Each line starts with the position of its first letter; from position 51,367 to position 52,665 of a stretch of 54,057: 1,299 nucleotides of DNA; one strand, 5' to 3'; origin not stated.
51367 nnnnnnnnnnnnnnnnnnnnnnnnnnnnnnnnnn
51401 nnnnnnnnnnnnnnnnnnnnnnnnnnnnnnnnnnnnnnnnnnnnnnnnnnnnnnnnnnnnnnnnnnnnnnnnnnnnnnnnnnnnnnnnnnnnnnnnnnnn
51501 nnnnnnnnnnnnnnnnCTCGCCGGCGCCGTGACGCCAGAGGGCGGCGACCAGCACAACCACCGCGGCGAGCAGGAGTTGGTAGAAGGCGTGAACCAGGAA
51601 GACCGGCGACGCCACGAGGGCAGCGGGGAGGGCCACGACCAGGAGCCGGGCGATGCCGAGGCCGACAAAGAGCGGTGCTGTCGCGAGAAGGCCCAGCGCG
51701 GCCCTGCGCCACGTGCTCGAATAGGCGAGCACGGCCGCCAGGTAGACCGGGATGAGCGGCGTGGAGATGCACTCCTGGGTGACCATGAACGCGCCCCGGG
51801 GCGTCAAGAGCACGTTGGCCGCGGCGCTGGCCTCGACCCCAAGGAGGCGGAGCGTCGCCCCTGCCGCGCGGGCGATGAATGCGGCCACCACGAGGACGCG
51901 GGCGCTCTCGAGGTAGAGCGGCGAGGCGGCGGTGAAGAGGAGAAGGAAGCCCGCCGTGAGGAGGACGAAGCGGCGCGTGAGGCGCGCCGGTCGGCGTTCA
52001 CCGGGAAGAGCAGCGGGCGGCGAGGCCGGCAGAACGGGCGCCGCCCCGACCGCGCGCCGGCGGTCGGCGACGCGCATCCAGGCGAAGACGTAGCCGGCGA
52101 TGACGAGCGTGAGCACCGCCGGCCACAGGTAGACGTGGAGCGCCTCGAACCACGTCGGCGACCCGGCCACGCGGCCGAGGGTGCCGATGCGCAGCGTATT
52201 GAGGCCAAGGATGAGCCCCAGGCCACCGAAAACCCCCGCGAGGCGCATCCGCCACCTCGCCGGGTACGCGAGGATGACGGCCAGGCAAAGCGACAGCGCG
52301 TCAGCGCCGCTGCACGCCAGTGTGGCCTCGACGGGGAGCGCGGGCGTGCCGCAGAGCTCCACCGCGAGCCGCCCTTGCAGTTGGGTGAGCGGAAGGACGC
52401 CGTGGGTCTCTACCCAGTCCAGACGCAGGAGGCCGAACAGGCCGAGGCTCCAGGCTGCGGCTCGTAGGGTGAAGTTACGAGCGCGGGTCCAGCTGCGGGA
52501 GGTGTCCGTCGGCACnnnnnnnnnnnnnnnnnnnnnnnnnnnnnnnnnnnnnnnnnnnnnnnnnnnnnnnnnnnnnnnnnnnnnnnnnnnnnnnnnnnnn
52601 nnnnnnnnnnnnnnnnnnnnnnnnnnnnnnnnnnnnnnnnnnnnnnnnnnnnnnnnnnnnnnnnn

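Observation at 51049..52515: Exosortase-like protein with an internal duplication, both halves keeping a Cys/Arg/His set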

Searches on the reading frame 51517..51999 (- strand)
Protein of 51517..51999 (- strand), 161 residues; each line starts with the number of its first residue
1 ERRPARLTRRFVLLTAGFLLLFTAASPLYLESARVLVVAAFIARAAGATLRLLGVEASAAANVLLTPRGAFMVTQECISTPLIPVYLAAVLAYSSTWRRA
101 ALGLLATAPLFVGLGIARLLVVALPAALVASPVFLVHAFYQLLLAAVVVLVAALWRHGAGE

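Call 10: search_protein_families(library=ncbifam, proteins=[window:51517-51999:-], max_evalue=0.1)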
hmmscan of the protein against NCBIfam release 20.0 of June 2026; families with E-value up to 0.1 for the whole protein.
seq(161 aa): 9 families
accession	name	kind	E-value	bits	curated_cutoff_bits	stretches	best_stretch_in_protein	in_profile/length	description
TIGR04144.1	archaeo_VPXXXP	exception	1.5e-10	41.2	150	1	11-155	4-149/156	archaeosortase B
NF046081.1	exosort_XrtX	exception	2.6e-07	30.7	170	1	8-155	4-155/168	exosortase X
TIGR04177.1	exosort_XrtH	exception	6.2e-07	29.5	86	1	10-155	2-151/158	exosortase H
TIGR04124.1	archaeo_artE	exception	1.1e-06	28.8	95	1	42-153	34-144/153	archaeosortase family protein ArtE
NF046083.1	exosort_XrtY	exception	0.00014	21.8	160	1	43-155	54-167/168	exosortase Y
TIGR04178.1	exo_archaeo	signature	0.0019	18.4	23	1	72-154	2-90/97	exosortase/archaeosortase family protein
TIGR02602.1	8TM_EpsH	subfamily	0.0032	17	105.55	1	12-77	87-152/241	exosortase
TIGR04300.1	exosort_XrtM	exception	0.011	16.2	125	1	59-145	43-129/150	exosortase family protein XrtM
TIGR04128.1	exoso_Fjoh_1448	exception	0.065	13.4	90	1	45-155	57-168/174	exosortase family protein XrtF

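Call 57: search_dna_similar(query=window:51517-51999:-, collection=plasmids, mode=protein, max_evalue=0.01, max_rows=20)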
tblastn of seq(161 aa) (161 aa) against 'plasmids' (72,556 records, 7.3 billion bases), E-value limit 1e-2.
No match.

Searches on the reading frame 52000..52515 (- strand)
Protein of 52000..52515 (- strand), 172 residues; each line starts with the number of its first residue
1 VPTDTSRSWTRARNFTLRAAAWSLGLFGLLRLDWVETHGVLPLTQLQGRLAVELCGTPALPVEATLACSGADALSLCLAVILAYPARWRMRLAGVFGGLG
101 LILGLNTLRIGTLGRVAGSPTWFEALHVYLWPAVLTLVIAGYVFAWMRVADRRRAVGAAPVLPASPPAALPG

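Call 10: search_protein_families(library=ncbifam, proteins=[window:52000-52515:-], max_evalue=0.1)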
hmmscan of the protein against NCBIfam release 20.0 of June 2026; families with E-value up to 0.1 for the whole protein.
seq(172 aa): 9 families
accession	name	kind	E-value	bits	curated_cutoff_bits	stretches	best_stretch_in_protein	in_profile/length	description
TIGR04177.1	exosort_XrtH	exception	5e-16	59.1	86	1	62-152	66-157/158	exosortase H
TIGR04178.1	exo_archaeo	signature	1e-11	45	23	1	65-149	4-94/97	exosortase/archaeosortase family protein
TIGR04300.1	exosort_XrtM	exception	1.3e-11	45.2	125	1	62-147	55-140/150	exosortase family protein XrtM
NF046081.1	exosort_XrtX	exception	1.8e-08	34.5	170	1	53-151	66-163/168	exosortase X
TIGR04144.1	archaeo_VPXXXP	exception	1.7e-07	31.3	150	1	67-148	69-151/156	archaeosortase B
NF046083.1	exosort_XrtY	exception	1.2e-06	28.5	160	1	64-147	85-168/168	exosortase Y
TIGR04125.1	exosort_PGF_TRM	exception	7.6e-05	22.3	75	1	60-126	142-207/271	archaeosortase A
TIGR04128.1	exoso_Fjoh_1448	exception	0.0048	17.1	90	1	68-144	89-162/174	exosortase family protein XrtF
NF033505.2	paceosortase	exception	0.0055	16.8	80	1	61-144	57-142/167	pacearchaeosortase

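Call 56: search_dna_similar(query=window:52045-52515:-, collection=plasmids, mode=protein, max_evalue=0.01, max_rows=20)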
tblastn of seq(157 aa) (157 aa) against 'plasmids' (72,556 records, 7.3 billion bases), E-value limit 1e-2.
No match.
